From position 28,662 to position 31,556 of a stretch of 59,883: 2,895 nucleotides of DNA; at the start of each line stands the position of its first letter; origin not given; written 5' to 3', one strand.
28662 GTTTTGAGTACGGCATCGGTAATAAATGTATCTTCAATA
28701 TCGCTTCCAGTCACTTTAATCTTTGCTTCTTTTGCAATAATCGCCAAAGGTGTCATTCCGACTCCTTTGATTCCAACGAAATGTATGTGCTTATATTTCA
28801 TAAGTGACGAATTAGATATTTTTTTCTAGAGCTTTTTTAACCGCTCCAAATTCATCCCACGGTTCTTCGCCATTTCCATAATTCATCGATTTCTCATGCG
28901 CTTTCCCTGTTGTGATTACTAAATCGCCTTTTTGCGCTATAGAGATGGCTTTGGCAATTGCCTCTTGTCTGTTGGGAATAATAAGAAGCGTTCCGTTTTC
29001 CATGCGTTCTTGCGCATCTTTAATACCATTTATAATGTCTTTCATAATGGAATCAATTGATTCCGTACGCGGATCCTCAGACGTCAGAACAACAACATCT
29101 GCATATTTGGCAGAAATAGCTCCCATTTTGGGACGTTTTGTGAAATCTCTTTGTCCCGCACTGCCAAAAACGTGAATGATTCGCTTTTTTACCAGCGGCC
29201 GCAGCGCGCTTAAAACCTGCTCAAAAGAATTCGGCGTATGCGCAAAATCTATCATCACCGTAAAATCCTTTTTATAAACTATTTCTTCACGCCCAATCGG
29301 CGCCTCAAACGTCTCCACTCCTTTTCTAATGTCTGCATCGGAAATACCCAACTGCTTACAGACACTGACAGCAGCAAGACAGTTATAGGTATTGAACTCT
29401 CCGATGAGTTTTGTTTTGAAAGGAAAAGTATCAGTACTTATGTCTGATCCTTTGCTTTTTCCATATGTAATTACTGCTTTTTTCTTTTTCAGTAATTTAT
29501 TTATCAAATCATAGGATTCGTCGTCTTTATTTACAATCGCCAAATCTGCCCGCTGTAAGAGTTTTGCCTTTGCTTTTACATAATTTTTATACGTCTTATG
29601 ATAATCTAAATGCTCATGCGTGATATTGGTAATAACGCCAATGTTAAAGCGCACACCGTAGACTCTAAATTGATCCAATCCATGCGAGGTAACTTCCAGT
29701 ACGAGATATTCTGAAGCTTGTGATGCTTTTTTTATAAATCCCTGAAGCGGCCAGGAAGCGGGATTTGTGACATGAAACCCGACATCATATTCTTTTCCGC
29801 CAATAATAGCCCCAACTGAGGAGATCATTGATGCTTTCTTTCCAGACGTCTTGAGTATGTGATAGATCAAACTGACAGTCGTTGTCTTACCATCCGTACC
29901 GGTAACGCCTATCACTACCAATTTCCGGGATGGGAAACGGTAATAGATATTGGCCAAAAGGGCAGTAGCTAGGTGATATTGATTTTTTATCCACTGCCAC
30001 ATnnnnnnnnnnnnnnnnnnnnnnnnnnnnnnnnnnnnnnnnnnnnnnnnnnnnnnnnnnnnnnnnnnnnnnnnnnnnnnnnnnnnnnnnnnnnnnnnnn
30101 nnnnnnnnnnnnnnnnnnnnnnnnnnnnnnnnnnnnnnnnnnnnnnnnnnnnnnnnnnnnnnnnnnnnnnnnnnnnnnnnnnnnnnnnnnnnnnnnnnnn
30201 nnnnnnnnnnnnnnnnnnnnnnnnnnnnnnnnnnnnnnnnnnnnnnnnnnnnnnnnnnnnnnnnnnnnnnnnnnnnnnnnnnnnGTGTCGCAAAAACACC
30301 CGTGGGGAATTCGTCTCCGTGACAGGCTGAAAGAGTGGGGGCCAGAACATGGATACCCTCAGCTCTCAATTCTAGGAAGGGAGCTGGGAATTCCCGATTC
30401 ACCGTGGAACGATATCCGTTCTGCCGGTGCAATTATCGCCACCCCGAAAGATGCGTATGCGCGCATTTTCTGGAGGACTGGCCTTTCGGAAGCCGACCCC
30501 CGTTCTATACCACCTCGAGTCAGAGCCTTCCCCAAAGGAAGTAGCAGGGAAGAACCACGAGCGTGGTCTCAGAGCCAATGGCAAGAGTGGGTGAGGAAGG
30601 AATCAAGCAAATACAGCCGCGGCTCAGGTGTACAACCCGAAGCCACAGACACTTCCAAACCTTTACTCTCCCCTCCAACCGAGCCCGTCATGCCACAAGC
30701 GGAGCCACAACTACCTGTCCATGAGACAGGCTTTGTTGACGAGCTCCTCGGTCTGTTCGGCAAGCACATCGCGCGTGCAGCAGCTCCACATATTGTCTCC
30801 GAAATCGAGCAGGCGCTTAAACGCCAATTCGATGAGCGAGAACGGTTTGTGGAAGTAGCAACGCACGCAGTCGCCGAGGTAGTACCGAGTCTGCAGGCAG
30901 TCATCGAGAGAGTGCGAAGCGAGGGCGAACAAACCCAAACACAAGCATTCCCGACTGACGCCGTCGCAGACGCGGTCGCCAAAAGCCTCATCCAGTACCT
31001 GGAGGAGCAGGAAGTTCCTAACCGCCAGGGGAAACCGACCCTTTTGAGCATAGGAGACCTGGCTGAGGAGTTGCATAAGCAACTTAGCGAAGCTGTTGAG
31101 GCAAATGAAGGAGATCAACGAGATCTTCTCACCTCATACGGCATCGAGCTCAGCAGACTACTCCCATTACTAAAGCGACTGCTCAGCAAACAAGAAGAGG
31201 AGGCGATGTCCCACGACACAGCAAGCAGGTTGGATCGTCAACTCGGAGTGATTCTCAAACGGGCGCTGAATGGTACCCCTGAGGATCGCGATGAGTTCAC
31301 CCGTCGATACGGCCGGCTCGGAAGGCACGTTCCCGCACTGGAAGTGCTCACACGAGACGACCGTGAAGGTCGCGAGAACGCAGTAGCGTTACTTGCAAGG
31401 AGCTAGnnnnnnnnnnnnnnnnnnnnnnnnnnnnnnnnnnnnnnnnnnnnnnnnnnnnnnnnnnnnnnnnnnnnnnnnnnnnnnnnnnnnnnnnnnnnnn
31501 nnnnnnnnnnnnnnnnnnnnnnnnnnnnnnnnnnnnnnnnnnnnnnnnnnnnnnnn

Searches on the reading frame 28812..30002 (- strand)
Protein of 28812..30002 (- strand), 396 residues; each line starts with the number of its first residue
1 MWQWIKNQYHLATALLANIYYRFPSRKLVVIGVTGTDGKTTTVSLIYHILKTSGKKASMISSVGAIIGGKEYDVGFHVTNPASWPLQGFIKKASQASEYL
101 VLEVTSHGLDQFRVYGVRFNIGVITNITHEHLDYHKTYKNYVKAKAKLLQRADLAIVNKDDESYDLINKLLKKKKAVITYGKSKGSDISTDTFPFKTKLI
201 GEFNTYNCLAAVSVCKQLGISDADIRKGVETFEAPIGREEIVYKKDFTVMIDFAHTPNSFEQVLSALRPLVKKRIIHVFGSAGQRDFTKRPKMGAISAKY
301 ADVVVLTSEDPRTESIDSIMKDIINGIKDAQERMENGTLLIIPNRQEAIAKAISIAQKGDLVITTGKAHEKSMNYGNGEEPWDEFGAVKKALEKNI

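Call 86: find_encoding_contigs(protein=window:28812-30002:-, flank=6000, max_places=8)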
Protein window:28812-30002:- (396 aa): no gene with exactly this product is on record in the collection.

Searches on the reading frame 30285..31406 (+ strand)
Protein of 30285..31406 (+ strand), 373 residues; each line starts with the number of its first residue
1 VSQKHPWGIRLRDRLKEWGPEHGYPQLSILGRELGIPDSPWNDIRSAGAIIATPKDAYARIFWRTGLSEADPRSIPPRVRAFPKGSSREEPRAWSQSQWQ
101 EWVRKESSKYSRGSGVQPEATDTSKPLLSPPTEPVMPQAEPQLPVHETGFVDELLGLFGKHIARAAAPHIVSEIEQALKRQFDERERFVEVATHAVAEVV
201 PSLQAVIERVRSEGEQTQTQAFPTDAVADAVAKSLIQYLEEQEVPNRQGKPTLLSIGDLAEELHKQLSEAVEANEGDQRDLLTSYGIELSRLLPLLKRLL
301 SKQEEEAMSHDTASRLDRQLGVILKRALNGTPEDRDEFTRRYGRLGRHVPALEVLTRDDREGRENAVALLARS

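Call 3: search_protein_families(library=pfam, proteins=[window:30285-31406:+], max_evalue=1)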
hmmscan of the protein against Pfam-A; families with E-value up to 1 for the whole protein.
window:30285-31406:+ (373 aa): 2 families
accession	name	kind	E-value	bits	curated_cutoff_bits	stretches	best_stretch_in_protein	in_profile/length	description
PF14072.11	DndB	-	0.019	14.5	29.1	1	173-241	153-217/338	DNA-sulfur modification-associated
PF09537.16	DUF2383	-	0.097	13.3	30.8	1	242-308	25-90/111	Domain of unknown function (DUF2383)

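Call 4: search_protein_families(library=padloc, proteins=[window:30285-31406:+], max_evalue=1)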
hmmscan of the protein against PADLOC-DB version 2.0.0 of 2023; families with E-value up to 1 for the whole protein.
window:30285-31406:+ (373 aa): 1 family
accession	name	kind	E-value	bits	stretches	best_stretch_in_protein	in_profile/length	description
PDLC03862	LmuB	-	0.035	10.4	1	193-249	453-509/643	-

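Call 11: search_protein_families(library=ncbifam, proteins=[window:30285-31406:+], max_evalue=1)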
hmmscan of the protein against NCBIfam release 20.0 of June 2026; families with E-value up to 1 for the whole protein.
window:30285-31406:+ (373 aa): 0 families

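Call 12: search_protein_families(library=phrogs, proteins=[window:30285-31406:+], max_evalue=1)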
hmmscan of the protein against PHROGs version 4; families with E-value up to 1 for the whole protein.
window:30285-31406:+ (373 aa): 1 family
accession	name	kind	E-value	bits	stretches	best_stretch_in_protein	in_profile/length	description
phrog_8131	-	unknown function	0.0028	17.5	1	172-284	323-433/559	-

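Call 63: search_solved_structures(query=A4, max_evalue=10, show_alignments=3)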
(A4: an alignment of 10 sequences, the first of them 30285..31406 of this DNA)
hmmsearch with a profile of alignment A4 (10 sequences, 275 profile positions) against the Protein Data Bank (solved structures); distinct sequences matched with E-value up to 10: 5.
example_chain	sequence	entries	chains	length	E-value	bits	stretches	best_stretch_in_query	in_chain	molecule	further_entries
7bqq_A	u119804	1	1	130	0.075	16.2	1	169-245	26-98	Gogy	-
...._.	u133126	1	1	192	0.29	14.3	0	160-267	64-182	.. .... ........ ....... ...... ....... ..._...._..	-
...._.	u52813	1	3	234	0.36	14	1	162-267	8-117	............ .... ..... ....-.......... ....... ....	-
8qb8_A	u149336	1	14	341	0.64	13.2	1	161-267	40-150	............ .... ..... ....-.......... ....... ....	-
6zff_A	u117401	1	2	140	7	9.8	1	166-271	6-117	DNA double-strand break repair Rad50 ATPase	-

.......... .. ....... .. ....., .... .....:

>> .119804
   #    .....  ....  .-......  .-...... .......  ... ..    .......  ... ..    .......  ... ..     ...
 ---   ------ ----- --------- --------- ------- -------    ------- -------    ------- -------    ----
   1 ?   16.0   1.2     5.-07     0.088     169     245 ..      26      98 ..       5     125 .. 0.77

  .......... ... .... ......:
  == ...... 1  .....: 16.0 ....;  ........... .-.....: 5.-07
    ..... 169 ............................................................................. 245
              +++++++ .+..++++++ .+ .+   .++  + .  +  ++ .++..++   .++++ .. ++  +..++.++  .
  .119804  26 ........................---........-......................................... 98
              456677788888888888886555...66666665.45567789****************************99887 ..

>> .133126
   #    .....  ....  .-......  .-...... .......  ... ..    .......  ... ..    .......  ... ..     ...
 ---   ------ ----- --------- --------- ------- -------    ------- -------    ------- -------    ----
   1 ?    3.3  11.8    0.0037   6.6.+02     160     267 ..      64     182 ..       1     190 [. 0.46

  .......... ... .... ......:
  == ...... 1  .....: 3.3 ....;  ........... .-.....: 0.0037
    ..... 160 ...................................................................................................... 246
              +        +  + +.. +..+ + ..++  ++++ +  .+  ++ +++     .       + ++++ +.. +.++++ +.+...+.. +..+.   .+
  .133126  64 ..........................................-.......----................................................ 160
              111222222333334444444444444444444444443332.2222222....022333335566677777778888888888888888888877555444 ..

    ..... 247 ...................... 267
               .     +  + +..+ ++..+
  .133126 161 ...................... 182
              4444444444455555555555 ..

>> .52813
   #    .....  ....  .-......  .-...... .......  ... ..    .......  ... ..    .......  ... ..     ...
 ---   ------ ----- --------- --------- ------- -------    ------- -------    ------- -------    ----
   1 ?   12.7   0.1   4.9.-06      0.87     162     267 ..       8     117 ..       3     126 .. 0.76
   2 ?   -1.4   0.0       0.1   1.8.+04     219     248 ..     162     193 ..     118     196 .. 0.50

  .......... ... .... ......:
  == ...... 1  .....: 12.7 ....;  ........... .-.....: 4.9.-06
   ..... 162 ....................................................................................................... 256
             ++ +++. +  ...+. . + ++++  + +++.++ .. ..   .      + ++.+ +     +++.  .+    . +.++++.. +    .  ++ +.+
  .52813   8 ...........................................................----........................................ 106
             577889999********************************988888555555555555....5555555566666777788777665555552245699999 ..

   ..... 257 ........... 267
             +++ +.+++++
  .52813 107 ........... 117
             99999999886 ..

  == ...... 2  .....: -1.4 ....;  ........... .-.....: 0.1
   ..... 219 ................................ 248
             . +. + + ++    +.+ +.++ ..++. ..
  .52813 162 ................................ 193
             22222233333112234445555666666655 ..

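Call 65: search_protein_families(library=pfam, alignment_id=A4, max_evalue=0.1)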
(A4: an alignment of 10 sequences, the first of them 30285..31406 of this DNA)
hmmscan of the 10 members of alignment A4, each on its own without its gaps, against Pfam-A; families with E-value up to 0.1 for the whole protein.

A. member 1, window:30285-31406:+ (373 aa): 2 families
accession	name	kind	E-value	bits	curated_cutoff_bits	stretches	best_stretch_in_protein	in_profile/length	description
PF14072.11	DndB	-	0.019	14.5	29.1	1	173-241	153-217/338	DNA-sulfur modification-associated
PF09537.16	DUF2383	-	0.097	13.3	30.8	0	242-308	25-90/111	Domain of unknown function (DUF2383)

B. families by the number of members that match (of 10 scanned): 15 families
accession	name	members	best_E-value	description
PF23450.1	KIAA2026_hel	2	0.034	KIAA2026 helical domain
PF10453.14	NUFIP1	1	0.0061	FMR1-interacting protein 1 (NUFIP1)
PF19622.4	DUF6127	1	0.012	Family of unknown function (DUF6127)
PF14072.11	DndB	1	0.019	DNA-sulfur modification-associated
PF18146.6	CinA_KH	1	0.052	Damage-inducible protein CinA KH domain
PF18517.6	LZ3wCH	1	0.06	Leucine zipper with capping helix domain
PF06456.18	Arfaptin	1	0.065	Arfaptin-like domain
PF24729.2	Acb2_Tad1_hairpin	1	0.068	Acb2/Tad1, hairpin domain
PF04383.19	KilA-N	1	0.071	KilA-N domain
PF09157.17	TruB-C_2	1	0.078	Pseudouridine synthase II TruB, C-terminal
PF19246.4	DUF5894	1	0.085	Family of unknown function (DUF5894)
PF19963.4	VMAP-M1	1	0.088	vWA-MoxR associated protein middle region (VMAP-M) 1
PF03288.22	Pox_D5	1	0.091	Poxvirus D5 protein-like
PF22481.1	DUF6985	1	0.092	Domain of unknown function (DUF6985)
PF09537.16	DUF2383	1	0.097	Domain of unknown function (DUF2383)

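Call 82: find_homologous_proteins(query=A4, max_evalue=0.001)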
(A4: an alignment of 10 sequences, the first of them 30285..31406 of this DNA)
Query A4 (10 sequences) (373 aa, profile of the alignment): 2 proteins with E <= 0.001 among 8000 candidates.
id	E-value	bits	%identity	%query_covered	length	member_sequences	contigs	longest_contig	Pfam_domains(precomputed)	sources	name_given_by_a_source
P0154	7.5e-74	267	25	61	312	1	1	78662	-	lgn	-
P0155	7.7e-27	113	100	64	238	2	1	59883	-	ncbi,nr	ncbi:MAG: hypothetical protein HYT10_01560 [Candidatus Levybacteria bacterium]|nr:hypothetical prote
